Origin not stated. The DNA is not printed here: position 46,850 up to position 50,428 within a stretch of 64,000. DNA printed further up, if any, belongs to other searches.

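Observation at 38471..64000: A 26-kb PUL-like super-locus with two SusC-type transporters but no recognisable CAZyme, sulfatase, peptidase or regulator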

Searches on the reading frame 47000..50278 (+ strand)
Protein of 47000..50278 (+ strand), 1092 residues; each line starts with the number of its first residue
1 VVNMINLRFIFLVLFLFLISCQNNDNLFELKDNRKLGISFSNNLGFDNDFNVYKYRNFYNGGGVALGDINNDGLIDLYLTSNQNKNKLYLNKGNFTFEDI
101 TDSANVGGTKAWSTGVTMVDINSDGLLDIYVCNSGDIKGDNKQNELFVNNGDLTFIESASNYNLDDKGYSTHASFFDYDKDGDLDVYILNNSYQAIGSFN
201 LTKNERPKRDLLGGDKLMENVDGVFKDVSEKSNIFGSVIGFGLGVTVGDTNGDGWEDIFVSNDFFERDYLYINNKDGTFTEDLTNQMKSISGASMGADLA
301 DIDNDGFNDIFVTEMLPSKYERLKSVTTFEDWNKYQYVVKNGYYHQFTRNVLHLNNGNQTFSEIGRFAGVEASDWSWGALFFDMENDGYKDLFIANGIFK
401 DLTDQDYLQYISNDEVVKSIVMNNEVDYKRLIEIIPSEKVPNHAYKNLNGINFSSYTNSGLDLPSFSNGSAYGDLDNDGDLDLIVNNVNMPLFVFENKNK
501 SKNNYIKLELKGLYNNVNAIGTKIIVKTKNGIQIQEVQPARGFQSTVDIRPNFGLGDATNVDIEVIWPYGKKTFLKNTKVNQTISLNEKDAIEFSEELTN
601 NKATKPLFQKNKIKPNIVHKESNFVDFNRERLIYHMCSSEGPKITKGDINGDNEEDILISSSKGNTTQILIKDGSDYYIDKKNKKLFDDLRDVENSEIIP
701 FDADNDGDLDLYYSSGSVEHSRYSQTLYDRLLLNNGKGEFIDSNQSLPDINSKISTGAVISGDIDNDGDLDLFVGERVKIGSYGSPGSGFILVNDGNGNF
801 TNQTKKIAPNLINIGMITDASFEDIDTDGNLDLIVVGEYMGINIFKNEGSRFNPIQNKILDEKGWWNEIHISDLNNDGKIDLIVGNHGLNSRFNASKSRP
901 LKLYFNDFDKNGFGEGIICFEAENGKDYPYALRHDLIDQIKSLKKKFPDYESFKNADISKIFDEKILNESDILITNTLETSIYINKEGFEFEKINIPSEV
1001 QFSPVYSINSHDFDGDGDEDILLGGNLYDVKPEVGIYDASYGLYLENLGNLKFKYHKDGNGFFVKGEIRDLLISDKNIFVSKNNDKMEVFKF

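Call 3: search_protein_families(library=pfam, proteins=[window:47000-50278:+], max_evalue=0.01)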
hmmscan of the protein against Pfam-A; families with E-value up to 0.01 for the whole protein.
window:47000-50278:+ (1092 aa): 4 families
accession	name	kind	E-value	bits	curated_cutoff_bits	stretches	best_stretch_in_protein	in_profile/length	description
PF13517.12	FG-GAP_3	-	4.7e-71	235.7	26.9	11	68-131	1-61/61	FG-GAP-like repeat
PF01839.29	FG-GAP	-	1e-20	73.6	22.1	1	241-265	1-25/37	FG-GAP repeat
PF07593.17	UnbV_ASPIC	-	1.4e-18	67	23.4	1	519-584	1-67/68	ASPIC and UnbV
PF14779.12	BBS1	-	0.0052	16.7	27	0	462-504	11-58/254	Ciliary BBSome complex subunit 1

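Call 36: search_solved_structures(query=window:47000-50278:+, max_evalue=0.01)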
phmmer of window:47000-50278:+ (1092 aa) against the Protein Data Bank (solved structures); distinct sequences matched with E-value up to 0.01: 1.
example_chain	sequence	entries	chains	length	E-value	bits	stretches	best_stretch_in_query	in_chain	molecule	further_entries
9etn_A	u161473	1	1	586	6.9e-18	67.1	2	58-202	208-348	Cartilage acidic protein 1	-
